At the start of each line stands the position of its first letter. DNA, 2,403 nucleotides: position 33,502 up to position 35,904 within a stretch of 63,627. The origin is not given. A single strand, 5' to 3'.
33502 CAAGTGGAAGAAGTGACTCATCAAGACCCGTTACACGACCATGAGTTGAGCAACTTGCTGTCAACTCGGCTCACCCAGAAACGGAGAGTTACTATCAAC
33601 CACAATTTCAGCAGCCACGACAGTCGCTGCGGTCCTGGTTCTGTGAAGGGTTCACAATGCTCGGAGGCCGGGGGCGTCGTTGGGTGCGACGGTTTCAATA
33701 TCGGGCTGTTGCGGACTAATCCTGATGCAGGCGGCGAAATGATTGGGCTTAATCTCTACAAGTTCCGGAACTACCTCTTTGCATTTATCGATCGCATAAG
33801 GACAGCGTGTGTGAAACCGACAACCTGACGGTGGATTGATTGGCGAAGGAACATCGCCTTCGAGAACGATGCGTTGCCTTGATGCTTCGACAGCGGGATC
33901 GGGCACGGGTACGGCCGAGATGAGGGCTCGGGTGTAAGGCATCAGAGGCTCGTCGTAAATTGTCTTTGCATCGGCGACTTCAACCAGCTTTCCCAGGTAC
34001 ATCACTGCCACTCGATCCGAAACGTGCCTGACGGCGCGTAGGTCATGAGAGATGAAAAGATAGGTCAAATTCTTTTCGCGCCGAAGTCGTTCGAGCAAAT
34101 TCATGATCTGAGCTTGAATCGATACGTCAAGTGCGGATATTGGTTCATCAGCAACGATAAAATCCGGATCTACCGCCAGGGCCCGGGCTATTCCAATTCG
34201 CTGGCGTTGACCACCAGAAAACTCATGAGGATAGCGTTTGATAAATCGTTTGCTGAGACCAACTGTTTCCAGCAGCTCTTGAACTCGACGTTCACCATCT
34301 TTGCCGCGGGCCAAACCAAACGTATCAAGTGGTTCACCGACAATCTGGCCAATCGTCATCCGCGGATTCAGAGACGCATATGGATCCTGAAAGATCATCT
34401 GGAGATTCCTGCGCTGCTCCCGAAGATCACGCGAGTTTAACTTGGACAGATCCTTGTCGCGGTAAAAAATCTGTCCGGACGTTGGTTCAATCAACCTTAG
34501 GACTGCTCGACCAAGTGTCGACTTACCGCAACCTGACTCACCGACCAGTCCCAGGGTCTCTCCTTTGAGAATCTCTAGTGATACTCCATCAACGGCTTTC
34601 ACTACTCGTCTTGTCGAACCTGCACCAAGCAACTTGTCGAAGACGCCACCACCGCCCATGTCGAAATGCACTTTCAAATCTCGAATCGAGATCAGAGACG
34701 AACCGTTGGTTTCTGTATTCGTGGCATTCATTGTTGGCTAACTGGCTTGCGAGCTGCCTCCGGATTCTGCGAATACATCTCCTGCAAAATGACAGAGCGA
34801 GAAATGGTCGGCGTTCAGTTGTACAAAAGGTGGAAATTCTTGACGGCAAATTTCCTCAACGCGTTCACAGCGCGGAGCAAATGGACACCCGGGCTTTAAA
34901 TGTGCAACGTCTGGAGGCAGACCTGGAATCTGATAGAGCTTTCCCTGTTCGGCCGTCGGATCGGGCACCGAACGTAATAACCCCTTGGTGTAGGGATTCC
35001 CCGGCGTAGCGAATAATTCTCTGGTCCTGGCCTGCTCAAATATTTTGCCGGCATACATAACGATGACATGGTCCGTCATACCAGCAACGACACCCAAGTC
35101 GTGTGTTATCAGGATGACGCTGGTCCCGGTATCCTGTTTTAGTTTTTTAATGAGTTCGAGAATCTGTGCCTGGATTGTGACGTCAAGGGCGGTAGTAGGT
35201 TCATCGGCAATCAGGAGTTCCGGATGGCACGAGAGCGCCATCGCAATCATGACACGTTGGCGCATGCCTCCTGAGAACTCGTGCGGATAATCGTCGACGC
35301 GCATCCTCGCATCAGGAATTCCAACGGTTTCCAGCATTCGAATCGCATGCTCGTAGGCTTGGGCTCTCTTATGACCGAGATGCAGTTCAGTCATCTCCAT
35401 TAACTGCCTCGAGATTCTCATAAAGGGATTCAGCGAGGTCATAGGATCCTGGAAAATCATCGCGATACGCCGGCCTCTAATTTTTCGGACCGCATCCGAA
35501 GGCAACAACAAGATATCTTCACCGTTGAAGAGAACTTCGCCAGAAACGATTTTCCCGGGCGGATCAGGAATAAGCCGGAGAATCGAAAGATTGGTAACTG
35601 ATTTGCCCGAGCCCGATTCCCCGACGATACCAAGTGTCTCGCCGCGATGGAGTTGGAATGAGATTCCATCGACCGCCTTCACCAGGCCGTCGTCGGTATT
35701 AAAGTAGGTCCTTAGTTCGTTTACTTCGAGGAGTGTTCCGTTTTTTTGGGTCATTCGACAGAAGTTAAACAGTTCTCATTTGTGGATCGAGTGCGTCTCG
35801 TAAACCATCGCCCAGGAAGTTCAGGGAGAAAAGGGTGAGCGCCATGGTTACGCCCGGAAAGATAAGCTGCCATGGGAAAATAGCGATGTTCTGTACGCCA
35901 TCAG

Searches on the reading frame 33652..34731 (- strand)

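Call 4: search_protein_families(library=pfam, proteins=[window:33652-34731:-], max_evalue=0.01)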
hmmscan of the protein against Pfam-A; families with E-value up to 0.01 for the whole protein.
window:33652-34731:- (359 aa): 6 families
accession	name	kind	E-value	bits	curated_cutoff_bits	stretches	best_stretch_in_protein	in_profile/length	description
PF00005.33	ABC_tran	-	7.2e-34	117.8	25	1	48-198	2-136/137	ABC transporter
PF08352.17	oligo_HPY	-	7.2e-19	68.4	27.1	1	250-317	1-65/65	Oligopeptide/dipeptide transporter, C-terminal region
PF13304.12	AAA_21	-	3.5e-05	24.4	27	0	166-231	233-300/304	AAA domain, putative AbiEii toxin, Type IV TA system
PF02463.25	SMC_N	-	4.4e-05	23.4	40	1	60-243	27-211/220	RecF/RecN/SMC N terminal domain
PF13401.12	AAA_22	-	0.0052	17.5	27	0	62-104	10-51/130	AAA domain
PF13555.12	AAA_29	-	0.0091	16.2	27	0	50-85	15-50/61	P-loop containing region of AAA domain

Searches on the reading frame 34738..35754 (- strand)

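Call 4: search_protein_families(library=pfam, proteins=[window:34738-35754:-], max_evalue=0.01)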
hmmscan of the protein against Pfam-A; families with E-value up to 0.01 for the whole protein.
window:34738-35754:- (338 aa): 5 families
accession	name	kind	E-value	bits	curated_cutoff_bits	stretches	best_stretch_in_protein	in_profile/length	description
PF00005.33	ABC_tran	-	1.7e-29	103.6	25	1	29-188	2-137/137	ABC transporter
PF08352.17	oligo_HPY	-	1.4e-19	70.7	27.1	1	240-303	2-65/65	Oligopeptide/dipeptide transporter, C-terminal region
PF13304.12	AAA_21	-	4.1e-08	34.1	27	1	153-223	231-303/304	AAA domain, putative AbiEii toxin, Type IV TA system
PF02463.25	SMC_N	-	6.7e-05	22.9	40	1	42-232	28-211/220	RecF/RecN/SMC N terminal domain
PF09818.15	ABC_ATPase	-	0.0099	15.4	23.2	0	161-242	159-255/283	P-loop domain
